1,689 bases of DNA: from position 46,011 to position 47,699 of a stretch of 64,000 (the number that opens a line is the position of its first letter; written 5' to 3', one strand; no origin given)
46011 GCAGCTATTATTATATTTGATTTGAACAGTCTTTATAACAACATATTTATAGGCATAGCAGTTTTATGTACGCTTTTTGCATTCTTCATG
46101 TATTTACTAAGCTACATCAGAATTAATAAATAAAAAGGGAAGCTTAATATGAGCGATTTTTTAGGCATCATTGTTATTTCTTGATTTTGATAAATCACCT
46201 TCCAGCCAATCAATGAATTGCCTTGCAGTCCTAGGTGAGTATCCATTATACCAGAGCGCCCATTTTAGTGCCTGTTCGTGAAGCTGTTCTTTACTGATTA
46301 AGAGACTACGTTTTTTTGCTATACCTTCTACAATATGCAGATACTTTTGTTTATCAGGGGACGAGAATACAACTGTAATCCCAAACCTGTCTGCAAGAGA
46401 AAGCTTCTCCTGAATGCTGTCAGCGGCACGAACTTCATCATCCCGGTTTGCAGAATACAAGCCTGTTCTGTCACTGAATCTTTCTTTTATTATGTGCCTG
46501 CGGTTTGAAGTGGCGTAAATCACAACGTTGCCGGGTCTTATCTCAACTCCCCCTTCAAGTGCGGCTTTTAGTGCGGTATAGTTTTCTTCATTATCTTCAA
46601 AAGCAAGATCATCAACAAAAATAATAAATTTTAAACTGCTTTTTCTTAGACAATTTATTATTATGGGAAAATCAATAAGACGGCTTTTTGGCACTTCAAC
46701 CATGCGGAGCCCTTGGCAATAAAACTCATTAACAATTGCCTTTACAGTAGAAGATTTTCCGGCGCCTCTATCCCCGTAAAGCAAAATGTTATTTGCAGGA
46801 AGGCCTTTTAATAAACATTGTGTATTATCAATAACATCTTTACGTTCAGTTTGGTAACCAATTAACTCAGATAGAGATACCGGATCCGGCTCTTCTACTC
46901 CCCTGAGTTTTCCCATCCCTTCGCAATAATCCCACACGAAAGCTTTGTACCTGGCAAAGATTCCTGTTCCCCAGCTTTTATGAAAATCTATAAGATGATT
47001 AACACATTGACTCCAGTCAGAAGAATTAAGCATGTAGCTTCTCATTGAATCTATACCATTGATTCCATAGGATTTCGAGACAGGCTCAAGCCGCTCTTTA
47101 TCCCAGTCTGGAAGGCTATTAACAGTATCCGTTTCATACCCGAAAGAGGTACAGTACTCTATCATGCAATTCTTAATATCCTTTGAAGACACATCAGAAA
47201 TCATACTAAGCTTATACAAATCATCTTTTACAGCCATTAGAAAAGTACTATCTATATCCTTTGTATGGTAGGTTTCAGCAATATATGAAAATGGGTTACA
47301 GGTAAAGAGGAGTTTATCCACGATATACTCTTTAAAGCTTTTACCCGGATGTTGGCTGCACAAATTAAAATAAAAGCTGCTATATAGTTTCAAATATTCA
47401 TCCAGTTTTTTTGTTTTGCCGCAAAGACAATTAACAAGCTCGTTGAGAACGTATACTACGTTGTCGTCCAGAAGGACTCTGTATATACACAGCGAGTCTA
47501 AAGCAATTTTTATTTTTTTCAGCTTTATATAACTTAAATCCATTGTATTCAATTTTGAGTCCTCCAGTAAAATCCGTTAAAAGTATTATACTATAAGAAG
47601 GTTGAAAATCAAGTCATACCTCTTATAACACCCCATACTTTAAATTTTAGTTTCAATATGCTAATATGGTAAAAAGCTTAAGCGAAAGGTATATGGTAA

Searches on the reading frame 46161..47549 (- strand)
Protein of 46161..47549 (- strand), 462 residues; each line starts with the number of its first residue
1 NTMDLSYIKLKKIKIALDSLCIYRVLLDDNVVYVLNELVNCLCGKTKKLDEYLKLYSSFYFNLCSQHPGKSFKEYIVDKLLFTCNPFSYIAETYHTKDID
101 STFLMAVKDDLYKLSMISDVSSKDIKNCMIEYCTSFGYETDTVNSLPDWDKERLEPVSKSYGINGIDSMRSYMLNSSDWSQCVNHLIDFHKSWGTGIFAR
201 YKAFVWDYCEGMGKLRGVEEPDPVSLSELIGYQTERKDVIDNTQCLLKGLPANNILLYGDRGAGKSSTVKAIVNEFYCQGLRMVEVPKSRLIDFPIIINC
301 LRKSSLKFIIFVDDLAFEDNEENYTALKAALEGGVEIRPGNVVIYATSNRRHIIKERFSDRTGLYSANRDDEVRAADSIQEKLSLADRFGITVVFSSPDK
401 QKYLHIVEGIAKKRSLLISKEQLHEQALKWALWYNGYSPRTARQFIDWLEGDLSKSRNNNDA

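Call 40: search_protein_families(library=pfam, proteins=[window:46161-47549:-], max_evalue=0.00001)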
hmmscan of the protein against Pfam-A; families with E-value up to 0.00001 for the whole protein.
window:46161-47549:- (462 aa): 1 family
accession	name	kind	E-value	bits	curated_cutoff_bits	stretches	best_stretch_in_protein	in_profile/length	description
PF05673.19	DUF815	-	9.5e-94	313.6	23.8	1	200-452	2-248/249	Protein of unknown function (DUF815)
